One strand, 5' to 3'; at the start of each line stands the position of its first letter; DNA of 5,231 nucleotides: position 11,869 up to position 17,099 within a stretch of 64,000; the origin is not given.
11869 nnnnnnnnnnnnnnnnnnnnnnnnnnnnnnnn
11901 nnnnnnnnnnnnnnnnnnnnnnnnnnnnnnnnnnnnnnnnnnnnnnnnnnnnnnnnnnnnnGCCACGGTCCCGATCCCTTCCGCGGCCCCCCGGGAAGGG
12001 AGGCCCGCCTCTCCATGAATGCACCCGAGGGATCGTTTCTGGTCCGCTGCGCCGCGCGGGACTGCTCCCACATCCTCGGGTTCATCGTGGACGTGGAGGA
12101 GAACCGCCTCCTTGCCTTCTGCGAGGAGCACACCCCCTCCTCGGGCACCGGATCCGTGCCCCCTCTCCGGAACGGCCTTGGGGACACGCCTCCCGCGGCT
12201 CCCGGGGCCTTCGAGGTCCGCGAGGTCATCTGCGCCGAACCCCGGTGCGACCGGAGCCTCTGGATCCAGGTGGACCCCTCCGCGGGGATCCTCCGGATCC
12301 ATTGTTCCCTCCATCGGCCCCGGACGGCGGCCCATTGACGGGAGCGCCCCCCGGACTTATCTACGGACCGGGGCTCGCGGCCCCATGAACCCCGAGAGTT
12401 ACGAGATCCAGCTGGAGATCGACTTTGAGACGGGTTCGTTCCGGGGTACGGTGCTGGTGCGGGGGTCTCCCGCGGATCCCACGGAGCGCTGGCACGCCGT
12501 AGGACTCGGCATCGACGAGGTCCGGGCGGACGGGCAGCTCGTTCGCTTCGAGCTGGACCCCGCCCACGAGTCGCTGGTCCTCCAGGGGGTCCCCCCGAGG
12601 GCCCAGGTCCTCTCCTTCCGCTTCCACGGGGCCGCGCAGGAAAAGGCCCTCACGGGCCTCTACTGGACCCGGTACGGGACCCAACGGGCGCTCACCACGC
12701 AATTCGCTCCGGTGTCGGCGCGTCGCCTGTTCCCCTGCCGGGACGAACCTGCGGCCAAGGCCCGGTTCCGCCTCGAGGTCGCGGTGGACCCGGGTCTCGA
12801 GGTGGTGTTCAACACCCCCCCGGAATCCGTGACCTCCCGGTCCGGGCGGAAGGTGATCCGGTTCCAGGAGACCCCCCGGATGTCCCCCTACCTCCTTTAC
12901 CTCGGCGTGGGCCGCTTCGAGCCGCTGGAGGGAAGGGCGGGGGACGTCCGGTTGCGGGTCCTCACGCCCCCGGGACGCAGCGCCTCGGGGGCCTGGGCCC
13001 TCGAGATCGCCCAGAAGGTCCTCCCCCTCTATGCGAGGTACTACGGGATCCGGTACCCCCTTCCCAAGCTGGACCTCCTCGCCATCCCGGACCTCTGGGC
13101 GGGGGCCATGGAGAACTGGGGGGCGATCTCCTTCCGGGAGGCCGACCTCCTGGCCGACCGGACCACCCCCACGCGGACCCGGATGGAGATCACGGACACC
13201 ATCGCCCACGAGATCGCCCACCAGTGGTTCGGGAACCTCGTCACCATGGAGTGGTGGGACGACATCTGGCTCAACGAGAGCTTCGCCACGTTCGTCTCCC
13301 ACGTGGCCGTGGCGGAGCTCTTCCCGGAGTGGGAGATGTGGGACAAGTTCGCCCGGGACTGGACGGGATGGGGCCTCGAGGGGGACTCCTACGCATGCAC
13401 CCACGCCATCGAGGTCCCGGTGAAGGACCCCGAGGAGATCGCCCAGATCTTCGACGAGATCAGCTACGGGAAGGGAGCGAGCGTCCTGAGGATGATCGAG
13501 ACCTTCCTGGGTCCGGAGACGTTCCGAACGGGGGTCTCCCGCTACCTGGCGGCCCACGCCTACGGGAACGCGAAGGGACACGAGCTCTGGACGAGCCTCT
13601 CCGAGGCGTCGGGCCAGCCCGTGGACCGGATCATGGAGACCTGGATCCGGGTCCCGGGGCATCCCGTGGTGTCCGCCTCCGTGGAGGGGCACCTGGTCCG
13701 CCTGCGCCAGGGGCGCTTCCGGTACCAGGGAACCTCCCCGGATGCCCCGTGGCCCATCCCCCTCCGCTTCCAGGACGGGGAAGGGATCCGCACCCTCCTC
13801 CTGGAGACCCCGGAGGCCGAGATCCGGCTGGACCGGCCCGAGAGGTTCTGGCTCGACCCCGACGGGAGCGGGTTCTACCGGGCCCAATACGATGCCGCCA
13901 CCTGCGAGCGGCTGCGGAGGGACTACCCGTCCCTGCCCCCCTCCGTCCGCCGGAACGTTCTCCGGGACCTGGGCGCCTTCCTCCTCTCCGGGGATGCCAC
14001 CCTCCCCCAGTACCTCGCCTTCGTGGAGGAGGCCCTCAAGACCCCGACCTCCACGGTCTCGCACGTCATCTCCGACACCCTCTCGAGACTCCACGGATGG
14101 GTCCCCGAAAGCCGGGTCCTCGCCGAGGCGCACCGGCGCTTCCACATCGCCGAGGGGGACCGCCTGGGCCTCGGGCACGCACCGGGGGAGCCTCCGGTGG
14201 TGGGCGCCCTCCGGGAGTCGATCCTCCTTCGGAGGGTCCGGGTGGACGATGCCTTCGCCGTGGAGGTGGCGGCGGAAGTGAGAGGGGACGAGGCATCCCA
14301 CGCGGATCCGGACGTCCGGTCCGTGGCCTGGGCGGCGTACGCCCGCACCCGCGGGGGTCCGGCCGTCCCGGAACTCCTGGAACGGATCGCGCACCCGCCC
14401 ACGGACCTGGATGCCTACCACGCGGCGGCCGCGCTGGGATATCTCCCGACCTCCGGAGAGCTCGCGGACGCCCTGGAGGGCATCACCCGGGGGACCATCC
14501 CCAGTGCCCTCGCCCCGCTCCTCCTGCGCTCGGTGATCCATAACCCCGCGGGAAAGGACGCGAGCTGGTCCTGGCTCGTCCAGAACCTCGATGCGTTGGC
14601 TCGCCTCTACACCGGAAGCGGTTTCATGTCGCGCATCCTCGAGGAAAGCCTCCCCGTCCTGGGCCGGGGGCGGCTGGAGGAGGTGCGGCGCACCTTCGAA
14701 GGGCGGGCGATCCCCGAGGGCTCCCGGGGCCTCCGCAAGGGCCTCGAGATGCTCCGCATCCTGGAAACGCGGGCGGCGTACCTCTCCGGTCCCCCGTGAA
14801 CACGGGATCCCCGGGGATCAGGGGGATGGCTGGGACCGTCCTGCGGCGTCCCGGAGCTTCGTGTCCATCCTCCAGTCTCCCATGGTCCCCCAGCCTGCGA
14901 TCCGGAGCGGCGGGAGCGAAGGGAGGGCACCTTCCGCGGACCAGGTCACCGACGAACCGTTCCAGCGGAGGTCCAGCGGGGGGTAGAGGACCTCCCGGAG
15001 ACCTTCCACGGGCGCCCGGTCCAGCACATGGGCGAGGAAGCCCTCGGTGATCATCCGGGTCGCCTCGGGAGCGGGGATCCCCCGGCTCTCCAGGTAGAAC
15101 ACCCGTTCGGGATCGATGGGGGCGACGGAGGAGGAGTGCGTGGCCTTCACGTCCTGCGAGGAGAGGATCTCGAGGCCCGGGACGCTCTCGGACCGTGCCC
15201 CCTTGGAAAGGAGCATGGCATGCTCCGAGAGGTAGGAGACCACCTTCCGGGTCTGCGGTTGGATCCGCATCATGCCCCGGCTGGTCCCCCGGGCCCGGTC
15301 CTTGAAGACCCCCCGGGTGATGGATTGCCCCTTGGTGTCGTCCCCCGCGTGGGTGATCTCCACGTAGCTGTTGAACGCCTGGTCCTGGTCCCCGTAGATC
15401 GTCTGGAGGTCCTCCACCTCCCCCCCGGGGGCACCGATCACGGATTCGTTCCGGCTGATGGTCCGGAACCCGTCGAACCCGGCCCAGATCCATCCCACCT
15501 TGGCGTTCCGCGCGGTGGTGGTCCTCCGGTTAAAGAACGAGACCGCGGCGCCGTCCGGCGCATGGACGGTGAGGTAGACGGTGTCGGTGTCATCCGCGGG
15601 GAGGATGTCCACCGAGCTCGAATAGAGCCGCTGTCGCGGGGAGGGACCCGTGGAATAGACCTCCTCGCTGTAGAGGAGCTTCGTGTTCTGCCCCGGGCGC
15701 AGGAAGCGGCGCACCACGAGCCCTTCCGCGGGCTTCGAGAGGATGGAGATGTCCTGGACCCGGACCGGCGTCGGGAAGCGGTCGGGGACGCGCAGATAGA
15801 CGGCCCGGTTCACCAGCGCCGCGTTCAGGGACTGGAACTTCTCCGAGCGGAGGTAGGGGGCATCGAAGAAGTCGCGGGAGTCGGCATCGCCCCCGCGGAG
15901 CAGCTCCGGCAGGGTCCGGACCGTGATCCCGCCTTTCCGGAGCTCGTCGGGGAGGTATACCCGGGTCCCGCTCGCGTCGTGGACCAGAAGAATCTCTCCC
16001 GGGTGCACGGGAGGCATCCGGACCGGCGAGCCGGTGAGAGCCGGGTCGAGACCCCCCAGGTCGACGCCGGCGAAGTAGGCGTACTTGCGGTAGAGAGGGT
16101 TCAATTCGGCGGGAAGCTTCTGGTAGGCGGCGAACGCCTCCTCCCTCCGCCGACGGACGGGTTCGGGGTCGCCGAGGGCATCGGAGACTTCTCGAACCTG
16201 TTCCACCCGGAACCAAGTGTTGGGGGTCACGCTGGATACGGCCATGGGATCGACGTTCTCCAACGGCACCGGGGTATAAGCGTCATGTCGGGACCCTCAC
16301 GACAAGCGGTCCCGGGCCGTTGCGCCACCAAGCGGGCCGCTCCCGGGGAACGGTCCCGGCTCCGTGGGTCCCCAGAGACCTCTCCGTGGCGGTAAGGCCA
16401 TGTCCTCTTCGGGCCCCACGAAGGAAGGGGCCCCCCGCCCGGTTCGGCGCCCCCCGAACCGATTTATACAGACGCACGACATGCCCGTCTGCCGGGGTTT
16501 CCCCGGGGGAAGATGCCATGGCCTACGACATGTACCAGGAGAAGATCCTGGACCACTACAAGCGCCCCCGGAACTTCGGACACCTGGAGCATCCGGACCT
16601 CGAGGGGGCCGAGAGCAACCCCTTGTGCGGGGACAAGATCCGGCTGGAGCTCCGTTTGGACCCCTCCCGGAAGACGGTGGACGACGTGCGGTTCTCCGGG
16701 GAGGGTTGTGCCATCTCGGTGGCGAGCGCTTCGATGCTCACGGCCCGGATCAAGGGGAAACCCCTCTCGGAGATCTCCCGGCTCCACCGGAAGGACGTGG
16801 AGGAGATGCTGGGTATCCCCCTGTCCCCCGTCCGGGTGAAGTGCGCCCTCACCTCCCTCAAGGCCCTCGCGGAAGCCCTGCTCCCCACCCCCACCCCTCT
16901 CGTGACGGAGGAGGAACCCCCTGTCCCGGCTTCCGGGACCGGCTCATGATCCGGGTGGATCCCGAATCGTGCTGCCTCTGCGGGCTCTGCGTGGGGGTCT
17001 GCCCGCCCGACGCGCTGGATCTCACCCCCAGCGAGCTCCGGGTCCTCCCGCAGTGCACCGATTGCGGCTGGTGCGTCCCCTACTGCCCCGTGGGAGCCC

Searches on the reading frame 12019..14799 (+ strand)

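Call 16: search_protein_families(library=ncbifam, proteins=[window:12019-14799:+], max_evalue=0.00001)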
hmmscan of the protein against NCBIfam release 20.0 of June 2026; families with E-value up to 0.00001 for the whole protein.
window:12019-14799:+ (926 aa): 3 families
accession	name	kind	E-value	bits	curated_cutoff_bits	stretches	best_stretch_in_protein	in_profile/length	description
TIGR02412.1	pepN_strep_liv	equivalog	1.2e-83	281.9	591.2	1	225-557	120-453/832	aminopeptidase N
TIGR02414.1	pepN_proteo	equivalog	4.5e-29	101.2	718.2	1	159-555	46-446/868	aminopeptidase N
TIGR02411.1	leuko_A4_hydro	equivalog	1.7e-25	89.8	761.7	1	126-519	14-409/600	leukotriene-A(4) hydrolase/aminopeptidase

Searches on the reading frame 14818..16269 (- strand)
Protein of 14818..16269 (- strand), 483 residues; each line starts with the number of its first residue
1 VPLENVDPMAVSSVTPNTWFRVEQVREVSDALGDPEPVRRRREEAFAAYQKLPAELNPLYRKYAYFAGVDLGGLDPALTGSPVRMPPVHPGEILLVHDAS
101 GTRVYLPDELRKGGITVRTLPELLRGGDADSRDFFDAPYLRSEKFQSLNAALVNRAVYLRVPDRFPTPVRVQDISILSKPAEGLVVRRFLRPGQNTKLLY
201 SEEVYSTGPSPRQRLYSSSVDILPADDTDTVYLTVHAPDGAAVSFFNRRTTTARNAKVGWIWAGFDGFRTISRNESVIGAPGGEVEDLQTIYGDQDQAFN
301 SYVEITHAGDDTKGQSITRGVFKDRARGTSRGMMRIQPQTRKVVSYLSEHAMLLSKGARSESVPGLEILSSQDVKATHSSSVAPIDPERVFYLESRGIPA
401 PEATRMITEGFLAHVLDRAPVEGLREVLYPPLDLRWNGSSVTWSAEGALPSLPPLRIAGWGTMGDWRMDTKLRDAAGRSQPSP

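Call 52: search_protein_families(library=pfam, proteins=[window:14818-16269:-], max_evalue=0.0001)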
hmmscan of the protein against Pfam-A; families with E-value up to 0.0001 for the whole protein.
window:14818-16269:- (483 aa): 1 family
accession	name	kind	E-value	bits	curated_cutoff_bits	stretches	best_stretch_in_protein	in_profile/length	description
PF01458.23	SUFBD_core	-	9.8e-41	140.1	27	1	191-411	17-232/232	SUF system FeS cluster assembly, SufBD core domain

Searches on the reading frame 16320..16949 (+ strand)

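Call 53: search_protein_families(library=pfam, proteins=[window:16320-16949:+], max_evalue=0.0001)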
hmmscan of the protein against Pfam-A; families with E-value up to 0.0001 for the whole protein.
window:16320-16949:+ (209 aa): 1 family
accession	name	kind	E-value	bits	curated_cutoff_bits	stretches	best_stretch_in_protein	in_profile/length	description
PF01592.21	NifU_N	-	2.3e-30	105.8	22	1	71-187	1-117/127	NifU-like N terminal domain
